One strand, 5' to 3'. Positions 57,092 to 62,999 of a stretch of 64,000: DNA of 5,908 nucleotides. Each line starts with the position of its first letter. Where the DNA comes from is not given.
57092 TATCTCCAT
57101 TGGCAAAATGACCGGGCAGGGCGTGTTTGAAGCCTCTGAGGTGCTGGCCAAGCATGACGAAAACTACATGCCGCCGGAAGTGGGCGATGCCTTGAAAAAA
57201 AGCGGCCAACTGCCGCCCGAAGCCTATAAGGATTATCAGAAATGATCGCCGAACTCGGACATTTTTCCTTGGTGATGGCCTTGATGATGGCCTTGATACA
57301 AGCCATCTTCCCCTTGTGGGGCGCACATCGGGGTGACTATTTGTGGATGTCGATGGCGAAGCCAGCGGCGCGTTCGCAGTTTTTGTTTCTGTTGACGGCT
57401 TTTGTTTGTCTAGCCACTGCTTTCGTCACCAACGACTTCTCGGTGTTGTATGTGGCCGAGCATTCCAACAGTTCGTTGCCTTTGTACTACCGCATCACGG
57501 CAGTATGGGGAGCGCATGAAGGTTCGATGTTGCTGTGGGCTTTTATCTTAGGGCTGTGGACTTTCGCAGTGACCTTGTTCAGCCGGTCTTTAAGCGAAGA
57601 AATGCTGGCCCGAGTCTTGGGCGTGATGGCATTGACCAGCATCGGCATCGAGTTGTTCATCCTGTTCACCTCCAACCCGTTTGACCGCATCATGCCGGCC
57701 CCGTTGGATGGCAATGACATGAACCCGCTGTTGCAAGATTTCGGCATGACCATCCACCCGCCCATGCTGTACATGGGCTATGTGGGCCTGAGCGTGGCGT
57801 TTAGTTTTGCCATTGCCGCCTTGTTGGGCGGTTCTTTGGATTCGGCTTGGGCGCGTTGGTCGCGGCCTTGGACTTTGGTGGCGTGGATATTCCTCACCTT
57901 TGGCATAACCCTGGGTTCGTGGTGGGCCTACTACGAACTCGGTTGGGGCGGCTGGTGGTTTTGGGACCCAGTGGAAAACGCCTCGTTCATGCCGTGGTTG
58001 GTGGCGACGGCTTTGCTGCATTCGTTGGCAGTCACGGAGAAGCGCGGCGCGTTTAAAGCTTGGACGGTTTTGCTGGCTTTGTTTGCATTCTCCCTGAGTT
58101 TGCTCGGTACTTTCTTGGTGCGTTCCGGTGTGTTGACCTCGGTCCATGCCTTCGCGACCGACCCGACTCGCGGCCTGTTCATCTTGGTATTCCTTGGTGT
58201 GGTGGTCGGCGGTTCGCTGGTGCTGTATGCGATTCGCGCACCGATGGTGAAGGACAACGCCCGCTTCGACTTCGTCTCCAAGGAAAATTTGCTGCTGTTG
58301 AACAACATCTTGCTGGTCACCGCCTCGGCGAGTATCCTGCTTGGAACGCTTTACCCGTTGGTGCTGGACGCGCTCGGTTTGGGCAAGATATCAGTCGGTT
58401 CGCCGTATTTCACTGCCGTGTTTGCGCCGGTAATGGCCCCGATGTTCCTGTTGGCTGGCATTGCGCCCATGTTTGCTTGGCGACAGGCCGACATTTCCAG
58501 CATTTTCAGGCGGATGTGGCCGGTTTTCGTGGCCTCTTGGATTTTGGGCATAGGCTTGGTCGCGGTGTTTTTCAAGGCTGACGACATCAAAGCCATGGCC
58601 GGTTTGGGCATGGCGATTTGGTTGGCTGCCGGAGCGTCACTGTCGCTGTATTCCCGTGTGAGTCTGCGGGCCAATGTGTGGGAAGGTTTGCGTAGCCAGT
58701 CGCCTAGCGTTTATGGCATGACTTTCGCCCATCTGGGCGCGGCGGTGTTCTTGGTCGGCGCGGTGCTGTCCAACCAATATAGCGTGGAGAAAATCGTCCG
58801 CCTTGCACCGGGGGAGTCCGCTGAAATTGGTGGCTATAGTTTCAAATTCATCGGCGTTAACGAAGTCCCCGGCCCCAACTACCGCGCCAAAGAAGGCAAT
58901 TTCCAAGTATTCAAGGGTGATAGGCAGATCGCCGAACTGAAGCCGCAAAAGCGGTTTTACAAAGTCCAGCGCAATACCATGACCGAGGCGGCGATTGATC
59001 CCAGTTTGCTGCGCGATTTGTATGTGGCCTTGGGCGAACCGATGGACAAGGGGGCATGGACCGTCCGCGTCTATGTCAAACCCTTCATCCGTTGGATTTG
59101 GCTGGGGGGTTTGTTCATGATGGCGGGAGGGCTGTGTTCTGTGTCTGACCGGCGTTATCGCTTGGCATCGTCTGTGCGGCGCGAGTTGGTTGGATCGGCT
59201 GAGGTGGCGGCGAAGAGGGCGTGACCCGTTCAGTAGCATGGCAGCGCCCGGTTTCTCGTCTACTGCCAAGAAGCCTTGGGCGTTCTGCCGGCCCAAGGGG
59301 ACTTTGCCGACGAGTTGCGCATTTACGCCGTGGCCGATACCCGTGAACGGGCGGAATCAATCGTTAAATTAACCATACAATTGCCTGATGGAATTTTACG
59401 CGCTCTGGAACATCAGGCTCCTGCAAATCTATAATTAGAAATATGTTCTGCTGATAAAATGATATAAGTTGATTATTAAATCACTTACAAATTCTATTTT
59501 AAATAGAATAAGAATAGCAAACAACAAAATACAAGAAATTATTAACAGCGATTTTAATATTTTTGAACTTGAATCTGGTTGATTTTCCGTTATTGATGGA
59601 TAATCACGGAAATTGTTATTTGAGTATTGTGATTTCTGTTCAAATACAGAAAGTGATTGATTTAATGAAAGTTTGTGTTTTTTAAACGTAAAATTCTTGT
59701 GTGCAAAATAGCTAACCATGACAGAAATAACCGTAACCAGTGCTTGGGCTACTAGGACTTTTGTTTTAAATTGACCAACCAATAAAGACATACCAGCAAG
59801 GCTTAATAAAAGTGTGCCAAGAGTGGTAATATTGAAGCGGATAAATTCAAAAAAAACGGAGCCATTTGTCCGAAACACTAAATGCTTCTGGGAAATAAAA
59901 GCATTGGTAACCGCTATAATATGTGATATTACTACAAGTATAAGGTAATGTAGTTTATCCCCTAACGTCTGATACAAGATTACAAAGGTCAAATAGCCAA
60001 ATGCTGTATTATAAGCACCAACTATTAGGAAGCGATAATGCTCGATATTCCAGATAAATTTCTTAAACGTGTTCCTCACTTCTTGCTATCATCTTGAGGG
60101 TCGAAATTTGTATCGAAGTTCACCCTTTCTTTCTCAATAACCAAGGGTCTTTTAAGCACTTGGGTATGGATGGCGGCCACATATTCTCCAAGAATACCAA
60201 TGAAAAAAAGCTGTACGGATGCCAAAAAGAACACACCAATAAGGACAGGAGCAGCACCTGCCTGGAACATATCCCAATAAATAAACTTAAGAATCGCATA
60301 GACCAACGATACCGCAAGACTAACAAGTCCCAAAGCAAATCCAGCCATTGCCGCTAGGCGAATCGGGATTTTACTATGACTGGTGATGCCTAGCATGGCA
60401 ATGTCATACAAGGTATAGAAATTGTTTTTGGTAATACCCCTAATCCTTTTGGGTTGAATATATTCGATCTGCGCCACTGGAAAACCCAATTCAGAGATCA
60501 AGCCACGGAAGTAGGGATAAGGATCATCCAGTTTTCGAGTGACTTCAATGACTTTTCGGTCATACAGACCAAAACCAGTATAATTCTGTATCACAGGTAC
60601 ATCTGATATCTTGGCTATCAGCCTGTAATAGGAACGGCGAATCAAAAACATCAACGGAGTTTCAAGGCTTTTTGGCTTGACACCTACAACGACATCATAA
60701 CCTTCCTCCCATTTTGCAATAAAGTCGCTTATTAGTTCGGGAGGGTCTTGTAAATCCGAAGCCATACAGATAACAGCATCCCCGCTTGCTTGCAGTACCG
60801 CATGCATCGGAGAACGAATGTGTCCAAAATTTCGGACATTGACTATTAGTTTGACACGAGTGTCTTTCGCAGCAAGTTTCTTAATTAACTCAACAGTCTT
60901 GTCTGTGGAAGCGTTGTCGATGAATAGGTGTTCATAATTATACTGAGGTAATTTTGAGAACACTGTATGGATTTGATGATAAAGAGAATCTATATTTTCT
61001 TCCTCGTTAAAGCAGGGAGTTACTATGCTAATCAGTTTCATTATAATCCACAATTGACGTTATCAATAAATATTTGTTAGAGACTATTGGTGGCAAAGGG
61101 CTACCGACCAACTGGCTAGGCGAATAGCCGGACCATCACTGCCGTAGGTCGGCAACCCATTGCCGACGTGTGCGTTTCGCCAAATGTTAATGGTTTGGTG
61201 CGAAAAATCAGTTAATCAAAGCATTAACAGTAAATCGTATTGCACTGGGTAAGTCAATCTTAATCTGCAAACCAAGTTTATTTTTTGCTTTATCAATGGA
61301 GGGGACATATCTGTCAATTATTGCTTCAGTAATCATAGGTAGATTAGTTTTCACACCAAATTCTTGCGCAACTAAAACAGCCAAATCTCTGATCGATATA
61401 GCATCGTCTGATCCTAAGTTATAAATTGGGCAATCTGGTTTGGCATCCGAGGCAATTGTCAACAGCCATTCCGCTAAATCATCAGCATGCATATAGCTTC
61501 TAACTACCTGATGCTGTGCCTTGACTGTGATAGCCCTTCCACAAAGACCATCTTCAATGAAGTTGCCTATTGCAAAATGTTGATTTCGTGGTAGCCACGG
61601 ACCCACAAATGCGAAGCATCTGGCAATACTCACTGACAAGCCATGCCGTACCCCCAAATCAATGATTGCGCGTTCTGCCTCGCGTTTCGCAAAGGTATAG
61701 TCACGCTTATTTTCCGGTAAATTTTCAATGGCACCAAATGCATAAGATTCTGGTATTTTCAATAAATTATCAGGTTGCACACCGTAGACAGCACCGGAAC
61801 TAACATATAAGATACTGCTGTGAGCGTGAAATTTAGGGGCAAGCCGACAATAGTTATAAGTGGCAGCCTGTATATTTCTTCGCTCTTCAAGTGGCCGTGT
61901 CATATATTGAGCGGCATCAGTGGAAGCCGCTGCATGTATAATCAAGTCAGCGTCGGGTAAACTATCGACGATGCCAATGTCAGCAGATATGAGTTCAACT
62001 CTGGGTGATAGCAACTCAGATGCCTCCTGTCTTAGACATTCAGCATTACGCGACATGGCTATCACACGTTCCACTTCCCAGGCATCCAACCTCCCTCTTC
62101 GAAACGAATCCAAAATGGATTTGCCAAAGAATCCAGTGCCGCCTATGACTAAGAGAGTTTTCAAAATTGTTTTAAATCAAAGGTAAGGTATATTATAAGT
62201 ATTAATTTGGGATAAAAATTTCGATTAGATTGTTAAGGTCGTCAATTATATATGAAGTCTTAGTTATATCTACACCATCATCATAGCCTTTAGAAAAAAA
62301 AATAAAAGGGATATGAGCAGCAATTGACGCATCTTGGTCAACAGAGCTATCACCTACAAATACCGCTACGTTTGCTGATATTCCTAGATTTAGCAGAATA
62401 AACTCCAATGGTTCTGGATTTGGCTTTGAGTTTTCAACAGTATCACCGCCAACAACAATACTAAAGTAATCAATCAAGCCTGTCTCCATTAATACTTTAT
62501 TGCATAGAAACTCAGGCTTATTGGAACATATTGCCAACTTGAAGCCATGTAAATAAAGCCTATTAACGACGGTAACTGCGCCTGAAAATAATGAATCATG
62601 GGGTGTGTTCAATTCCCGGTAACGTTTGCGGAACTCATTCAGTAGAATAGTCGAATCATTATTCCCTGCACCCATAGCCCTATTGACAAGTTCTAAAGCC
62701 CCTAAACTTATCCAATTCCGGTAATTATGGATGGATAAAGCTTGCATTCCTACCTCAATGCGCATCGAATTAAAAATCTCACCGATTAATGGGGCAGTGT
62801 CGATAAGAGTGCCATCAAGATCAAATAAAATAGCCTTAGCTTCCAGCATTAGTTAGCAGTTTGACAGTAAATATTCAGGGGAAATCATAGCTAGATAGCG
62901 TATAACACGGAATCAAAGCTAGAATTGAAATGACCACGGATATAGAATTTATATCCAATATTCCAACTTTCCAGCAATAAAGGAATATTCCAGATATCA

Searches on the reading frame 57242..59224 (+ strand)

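Call 83: search_protein_families(library=pfam, proteins=[window:57242-59224:+], max_evalue=0.0001)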
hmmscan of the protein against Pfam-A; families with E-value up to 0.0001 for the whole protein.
window:57242-59224:+ (660 aa): 2 families
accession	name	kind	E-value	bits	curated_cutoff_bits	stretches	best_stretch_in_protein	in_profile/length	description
PF16327.10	CcmF_C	-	1.3e-125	419.4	28.7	1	315-637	1-323/323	Cytochrome c-type biogenesis protein CcmF C-terminal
PF01578.25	Cytochrom_C_asm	-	3.4e-52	177.6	29.9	1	89-295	1-206/212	Cytochrome C assembly protein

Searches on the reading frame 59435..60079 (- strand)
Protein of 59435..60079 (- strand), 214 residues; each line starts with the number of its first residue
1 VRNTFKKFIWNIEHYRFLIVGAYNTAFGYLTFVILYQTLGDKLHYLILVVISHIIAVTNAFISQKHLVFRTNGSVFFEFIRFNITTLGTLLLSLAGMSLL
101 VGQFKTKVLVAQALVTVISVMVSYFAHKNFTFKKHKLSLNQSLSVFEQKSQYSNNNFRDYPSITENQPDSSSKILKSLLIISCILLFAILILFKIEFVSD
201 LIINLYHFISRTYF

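Call 83: search_protein_families(library=pfam, proteins=[window:59435-60079:-], max_evalue=0.0001)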
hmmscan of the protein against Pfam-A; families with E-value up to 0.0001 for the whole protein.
window:59435-60079:- (214 aa): 1 family
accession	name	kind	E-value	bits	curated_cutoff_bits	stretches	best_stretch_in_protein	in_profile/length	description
PF04138.20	GtrA_DPMS_TM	-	7e-20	71.8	26.1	1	16-132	1-117/117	GtrA/DPMS, transmembrane domain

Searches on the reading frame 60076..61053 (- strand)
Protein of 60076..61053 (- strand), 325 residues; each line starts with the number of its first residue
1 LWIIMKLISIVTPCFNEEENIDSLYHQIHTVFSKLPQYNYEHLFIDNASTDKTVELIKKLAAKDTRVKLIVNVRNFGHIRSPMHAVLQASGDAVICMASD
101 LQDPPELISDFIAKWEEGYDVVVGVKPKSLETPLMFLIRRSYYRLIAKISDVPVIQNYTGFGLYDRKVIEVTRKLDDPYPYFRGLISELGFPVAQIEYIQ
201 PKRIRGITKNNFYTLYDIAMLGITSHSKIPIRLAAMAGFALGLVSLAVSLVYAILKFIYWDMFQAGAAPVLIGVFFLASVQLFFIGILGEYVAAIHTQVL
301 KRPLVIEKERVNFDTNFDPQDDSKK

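Call 83: search_protein_families(library=pfam, proteins=[window:60076-61053:-], max_evalue=0.0001)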
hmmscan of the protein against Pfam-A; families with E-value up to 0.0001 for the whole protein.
window:60076-61053:- (325 aa): 1 family
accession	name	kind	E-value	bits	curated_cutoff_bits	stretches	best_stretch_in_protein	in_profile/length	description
PF00535.33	Glycos_transf_2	-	1.4e-26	93.9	23.3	1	9-166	1-161/168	Glycosyl transferase family 2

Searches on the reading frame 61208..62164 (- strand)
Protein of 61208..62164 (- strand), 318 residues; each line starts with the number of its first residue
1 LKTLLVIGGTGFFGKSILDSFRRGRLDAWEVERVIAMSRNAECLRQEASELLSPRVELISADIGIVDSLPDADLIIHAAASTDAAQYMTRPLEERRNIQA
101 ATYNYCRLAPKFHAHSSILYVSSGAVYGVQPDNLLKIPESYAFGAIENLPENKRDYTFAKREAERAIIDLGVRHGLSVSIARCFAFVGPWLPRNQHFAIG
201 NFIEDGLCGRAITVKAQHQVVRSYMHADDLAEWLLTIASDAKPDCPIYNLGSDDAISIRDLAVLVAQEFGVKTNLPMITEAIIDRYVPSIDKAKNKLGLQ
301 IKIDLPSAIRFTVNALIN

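Call 83: search_protein_families(library=pfam, proteins=[window:61208-62164:-], max_evalue=0.0001)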
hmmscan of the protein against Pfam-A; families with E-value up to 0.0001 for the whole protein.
window:61208-62164:- (318 aa): 3 families
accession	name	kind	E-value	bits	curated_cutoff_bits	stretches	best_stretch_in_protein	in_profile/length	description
PF01370.27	Epimerase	-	4.1e-22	79.2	20.9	1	5-251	2-240/240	NAD dependent epimerase/dehydratase family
PF07993.18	NAD_binding_4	-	1.7e-09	37.6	20.1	1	71-187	88-208/258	Male sterility protein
PF16363.11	GDP_Man_Dehyd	-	2.1e-08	34.5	27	1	5-273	1-270/332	GDP-mannose 4,6 dehydratase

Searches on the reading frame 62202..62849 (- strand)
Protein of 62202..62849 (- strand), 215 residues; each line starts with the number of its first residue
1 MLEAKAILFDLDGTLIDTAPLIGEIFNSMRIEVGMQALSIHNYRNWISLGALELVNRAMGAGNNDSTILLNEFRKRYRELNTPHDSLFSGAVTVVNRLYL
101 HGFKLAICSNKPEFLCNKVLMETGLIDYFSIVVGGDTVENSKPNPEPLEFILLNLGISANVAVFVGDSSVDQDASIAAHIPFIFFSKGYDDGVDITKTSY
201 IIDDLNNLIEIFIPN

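Call 83: search_protein_families(library=pfam, proteins=[window:62202-62849:-], max_evalue=0.0001)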
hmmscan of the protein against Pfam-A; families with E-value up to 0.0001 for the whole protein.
window:62202-62849:- (215 aa): 3 families
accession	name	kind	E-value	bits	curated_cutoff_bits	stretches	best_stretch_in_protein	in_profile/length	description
PF13419.12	HAD_2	-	1e-34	120.7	23.8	1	7-184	1-177/178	Haloacid dehalogenase-like hydrolase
PF00702.32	Hydrolase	-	4.9e-27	96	26.4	1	5-178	2-190/191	haloacid dehalogenase-like hydrolase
PF12710.13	HAD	-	3.3e-05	24.8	27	0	7-173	1-186/189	haloacid dehalogenase-like hydrolase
